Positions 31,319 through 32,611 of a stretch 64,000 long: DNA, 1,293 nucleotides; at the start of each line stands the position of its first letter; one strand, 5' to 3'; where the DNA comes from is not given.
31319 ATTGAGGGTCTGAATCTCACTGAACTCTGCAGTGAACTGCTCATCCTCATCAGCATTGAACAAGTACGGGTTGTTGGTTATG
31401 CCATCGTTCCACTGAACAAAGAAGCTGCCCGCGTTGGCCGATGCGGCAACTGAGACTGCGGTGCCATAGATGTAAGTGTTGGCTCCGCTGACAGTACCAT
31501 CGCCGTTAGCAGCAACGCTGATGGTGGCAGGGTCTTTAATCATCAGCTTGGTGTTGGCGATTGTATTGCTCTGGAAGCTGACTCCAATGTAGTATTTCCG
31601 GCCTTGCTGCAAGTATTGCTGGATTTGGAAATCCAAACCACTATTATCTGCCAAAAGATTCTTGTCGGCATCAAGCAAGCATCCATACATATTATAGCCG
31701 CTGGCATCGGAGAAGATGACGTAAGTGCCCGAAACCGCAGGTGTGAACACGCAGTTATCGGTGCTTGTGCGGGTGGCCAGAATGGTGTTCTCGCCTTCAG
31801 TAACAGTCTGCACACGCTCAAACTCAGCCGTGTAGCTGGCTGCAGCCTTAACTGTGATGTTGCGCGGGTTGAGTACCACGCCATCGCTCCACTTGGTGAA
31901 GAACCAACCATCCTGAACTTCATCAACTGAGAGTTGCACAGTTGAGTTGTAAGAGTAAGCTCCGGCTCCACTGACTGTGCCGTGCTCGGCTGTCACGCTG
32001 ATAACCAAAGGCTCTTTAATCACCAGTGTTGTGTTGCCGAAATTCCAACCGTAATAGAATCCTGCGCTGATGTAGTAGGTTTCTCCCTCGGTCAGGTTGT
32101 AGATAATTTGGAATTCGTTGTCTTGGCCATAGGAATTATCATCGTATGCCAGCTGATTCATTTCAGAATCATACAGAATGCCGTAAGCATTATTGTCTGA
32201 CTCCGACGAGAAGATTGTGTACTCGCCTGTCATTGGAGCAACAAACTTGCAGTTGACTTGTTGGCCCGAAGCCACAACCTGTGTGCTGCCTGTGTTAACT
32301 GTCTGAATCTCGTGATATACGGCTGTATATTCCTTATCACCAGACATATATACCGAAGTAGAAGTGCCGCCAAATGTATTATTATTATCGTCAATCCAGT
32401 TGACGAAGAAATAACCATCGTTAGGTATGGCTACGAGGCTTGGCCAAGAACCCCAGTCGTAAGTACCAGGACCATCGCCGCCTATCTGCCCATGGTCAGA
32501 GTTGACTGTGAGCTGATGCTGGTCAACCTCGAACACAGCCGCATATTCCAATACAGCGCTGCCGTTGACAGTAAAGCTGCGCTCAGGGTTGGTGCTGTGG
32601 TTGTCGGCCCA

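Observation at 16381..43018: Tandem pair of giant T9SS cargo genes with unrelated heads (8563 codons, about 40% of the window)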

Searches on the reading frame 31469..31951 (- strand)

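Call 37: search_protein_families(library=pfam, proteins=[window:31469-31951:-], max_evalue=5)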
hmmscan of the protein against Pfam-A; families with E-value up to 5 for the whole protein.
seq(161 aa): 2 families
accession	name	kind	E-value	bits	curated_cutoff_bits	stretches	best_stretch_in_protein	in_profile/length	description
PF18998.6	Flg_new_2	-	0.01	16.2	23.6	1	14-47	33-72/73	Divergent InlB B-repeat domain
PF17957.7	Big_7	-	0.62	11.2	24.1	0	23-65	10-52/70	Bacterial Ig domain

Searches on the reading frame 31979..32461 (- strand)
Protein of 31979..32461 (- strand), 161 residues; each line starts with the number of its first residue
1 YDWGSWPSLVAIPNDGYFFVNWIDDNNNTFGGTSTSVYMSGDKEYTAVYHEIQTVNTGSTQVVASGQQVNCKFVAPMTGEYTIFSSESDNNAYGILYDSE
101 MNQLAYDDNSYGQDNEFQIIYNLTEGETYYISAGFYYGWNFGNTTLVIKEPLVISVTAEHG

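Call 37: search_protein_families(library=pfam, proteins=[window:31979-32461:-], max_evalue=5)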
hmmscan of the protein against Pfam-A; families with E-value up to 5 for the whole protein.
seq(161 aa): 4 families
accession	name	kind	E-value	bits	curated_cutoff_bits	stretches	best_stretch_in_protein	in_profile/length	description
PF18998.6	Flg_new_2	-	2e-07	31.3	23.6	1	4-52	22-72/73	Divergent InlB B-repeat domain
PF04151.21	PPC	-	0.011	17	25.9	1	92-132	28-67/70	Bacterial pre-peptidase C-terminal domain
PF07714.23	PK_Tyr_Ser-Thr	-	0.1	12.3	23.1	1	56-103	153-199/258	Protein tyrosine and serine/threonine kinase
PF10528.15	GLEYA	-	0.63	10.8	26.2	1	73-137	9-70/91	GLEYA domain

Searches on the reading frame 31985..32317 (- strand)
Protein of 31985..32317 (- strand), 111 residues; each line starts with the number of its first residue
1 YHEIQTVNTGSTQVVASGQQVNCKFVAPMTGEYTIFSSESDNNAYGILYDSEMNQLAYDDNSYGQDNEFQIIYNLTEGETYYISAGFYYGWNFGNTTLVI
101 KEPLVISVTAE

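Call 72: search_solved_structures(query=A5, max_evalue=5, show_alignments=1)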
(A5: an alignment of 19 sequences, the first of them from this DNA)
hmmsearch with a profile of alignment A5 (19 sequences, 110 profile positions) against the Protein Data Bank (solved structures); distinct sequences matched with E-value up to 5: 7.
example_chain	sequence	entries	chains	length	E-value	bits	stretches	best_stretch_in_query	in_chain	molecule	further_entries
6qe7_A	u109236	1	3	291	0.00013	25.3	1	24-98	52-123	Anti-sigma-I factor RsgI3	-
4lzi_A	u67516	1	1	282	0.001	22.4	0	64-91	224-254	Multicystatin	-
1gd4_A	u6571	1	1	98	0.33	14.3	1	48-85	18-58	CYSTATIN A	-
6qdi_A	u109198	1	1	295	0.4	14.1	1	24-98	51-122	PA14 domain-containing protein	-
1vf5_C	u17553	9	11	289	0.54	13.7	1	8-47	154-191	CYTOCHROME F | Apocytochrome f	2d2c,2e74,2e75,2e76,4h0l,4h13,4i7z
8hku_L18P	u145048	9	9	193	0.55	13.6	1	9-64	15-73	50S ribosomal protein L18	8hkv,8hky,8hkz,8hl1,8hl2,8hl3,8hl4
2gia_A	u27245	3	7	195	0.62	13.4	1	7-42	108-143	mitochondrial RNA-binding protein 2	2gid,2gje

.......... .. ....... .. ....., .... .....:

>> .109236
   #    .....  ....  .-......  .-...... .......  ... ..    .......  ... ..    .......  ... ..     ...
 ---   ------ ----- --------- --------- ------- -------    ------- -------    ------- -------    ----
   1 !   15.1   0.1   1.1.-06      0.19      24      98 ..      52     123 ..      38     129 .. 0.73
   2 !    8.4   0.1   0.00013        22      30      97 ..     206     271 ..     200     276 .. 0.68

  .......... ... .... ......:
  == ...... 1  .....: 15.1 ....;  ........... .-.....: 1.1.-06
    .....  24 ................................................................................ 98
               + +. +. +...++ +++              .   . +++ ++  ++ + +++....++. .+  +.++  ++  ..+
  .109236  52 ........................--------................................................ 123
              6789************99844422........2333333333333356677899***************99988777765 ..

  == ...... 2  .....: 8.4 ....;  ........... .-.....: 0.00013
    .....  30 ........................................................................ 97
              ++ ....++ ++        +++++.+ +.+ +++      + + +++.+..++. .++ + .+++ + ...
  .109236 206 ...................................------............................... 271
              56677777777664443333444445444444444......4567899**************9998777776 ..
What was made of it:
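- On PPC (pre-peptidase C-terminal) domain: The profile's best PDB hit is the PA14 domain of RsgI3, E 1.3e-4 (call 72).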

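Call 73: search_protein_families(library=pfam, alignment_id=A5, max_evalue=0.1)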
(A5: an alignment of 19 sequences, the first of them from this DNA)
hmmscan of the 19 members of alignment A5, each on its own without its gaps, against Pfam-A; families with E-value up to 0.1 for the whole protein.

A. member 1, seq(111 aa): 3 families
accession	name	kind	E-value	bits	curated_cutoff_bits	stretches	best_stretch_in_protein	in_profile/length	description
PF04151.21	PPC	-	0.00072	20.8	25.9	1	25-84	7-67/70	Bacterial pre-peptidase C-terminal domain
PF10528.15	GLEYA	-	0.03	15.1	26.2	1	25-89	9-70/91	GLEYA domain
PF07714.23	PK_Tyr_Ser-Thr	-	0.046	13.5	23.1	1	8-56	153-200/258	Protein tyrosine and serine/threonine kinase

B. families by the number of members that match (of 19 scanned): 10 families
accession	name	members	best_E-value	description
PF10528.15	GLEYA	2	0.03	GLEYA domain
PF04151.21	PPC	1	0.00072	Bacterial pre-peptidase C-terminal domain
PF11008.14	DUF2846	1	0.0015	Protein of unknown function (DUF2846)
PF03071.21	GNT-I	1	0.0022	GNT-I family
PF04385.20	FAINT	1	0.01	Domain of unknown function, DUF529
PF16586.11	DUF5060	1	0.026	Domain of unknown function (DUF5060)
PF07691.17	PA14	1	0.029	PA14 domain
PF07714.23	PK_Tyr_Ser-Thr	1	0.046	Protein tyrosine and serine/threonine kinase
PF00535.33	Glycos_transf_2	1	0.057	Glycosyl transferase family 2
PF22057.2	BACOVA_00961-like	1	0.096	BACOVA_00961-like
